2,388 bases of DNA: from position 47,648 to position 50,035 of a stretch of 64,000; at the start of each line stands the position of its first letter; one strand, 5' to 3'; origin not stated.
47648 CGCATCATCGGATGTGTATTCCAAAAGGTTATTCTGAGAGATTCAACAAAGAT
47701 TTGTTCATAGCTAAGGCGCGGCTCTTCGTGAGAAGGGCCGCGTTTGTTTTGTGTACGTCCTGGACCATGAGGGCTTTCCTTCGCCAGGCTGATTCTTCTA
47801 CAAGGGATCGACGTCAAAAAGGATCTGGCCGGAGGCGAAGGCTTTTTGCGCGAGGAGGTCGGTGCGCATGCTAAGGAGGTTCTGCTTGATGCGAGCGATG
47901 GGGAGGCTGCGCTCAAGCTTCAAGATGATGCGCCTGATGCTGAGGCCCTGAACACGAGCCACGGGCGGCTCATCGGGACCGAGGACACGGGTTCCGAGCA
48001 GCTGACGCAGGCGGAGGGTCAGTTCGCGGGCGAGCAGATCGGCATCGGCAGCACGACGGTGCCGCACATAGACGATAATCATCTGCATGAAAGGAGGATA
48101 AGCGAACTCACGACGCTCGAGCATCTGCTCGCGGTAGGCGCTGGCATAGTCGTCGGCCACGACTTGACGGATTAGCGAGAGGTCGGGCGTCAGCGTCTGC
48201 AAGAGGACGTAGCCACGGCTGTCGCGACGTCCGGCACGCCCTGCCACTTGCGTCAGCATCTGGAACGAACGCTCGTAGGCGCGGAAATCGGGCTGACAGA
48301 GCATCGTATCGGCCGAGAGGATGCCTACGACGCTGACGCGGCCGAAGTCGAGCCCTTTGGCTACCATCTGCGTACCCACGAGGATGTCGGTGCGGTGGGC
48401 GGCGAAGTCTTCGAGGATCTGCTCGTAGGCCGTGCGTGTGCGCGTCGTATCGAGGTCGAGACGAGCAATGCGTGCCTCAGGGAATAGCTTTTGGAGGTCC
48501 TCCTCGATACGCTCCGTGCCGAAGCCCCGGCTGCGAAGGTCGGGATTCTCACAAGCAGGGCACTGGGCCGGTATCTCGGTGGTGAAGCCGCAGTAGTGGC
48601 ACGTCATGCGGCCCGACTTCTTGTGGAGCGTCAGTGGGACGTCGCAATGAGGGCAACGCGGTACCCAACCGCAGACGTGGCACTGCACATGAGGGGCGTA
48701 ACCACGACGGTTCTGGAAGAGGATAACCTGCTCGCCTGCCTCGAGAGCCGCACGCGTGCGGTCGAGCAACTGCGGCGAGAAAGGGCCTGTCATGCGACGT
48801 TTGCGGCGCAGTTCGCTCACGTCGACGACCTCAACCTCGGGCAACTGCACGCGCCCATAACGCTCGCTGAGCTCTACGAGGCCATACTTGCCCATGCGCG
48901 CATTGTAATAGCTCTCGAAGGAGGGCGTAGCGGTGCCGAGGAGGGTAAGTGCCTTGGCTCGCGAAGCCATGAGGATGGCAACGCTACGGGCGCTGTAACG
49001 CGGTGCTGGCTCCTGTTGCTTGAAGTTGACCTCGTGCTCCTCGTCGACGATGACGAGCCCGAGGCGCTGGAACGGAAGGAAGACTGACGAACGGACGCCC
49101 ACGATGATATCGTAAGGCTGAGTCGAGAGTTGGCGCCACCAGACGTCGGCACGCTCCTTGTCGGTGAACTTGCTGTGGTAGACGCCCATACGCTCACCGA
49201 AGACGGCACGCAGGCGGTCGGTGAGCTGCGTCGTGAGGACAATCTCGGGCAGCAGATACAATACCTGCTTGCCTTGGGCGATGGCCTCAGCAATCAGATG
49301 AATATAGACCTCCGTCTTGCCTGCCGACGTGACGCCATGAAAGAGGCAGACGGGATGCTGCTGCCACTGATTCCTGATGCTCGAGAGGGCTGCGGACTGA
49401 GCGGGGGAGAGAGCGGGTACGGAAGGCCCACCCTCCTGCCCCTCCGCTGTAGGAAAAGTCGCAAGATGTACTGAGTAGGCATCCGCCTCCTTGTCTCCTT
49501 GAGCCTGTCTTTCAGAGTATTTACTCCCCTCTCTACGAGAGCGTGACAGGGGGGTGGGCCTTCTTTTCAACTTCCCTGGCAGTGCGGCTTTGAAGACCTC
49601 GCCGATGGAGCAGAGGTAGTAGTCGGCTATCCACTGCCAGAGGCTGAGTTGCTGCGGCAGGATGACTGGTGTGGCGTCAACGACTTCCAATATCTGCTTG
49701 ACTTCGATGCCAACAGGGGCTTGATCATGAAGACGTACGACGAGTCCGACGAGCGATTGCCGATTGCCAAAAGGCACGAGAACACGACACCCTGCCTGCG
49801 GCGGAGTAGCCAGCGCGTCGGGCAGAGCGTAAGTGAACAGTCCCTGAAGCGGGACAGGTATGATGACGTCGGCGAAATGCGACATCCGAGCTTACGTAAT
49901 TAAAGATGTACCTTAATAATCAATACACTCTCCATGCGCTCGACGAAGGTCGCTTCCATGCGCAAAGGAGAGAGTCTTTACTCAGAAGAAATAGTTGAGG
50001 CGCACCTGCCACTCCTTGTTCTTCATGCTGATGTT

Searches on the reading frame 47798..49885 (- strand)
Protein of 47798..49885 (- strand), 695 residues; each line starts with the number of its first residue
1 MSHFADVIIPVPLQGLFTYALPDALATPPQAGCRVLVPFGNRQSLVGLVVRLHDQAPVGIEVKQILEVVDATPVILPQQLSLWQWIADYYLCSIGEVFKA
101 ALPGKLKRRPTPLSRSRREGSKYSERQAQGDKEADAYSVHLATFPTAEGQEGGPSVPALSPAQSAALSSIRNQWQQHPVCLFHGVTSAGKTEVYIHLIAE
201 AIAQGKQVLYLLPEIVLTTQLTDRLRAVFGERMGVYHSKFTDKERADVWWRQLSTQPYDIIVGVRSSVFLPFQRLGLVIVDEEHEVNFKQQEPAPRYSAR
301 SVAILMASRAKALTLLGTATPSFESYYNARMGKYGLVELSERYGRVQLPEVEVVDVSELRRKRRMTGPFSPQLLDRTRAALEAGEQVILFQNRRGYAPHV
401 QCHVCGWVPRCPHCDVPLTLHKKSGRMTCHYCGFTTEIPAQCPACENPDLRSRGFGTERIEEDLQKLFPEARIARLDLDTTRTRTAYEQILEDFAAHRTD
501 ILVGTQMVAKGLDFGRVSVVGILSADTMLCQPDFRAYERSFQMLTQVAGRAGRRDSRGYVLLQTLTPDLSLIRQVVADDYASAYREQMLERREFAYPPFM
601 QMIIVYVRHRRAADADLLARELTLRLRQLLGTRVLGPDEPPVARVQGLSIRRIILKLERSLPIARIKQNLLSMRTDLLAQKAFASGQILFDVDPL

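Call 44: list_cluster_members(proteins=[window:47798-49885:-, window:45680-47269:+, window:41500-42945:-])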
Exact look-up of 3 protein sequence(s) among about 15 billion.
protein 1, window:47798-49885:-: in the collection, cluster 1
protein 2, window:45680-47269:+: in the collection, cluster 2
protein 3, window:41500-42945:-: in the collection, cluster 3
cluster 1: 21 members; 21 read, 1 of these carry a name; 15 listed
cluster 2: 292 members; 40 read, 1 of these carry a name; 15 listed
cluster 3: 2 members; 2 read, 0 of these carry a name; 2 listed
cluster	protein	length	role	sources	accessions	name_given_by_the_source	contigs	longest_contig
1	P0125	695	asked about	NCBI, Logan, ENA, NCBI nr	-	-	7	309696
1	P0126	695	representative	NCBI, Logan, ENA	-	-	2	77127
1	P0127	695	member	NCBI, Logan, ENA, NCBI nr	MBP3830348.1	MAG: primosomal protein N' [Bacteroidaceae bacterium] | primosomal protein N' [Bacteroidaceae bacterium]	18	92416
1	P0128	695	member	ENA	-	-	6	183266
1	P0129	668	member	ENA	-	-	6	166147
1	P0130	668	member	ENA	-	-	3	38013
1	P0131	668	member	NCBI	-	-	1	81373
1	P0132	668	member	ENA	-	-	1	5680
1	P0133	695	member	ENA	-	-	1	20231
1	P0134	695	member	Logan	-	-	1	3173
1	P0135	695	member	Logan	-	-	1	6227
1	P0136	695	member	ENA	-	-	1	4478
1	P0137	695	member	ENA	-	-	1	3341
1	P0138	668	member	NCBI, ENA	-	-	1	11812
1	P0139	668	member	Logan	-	-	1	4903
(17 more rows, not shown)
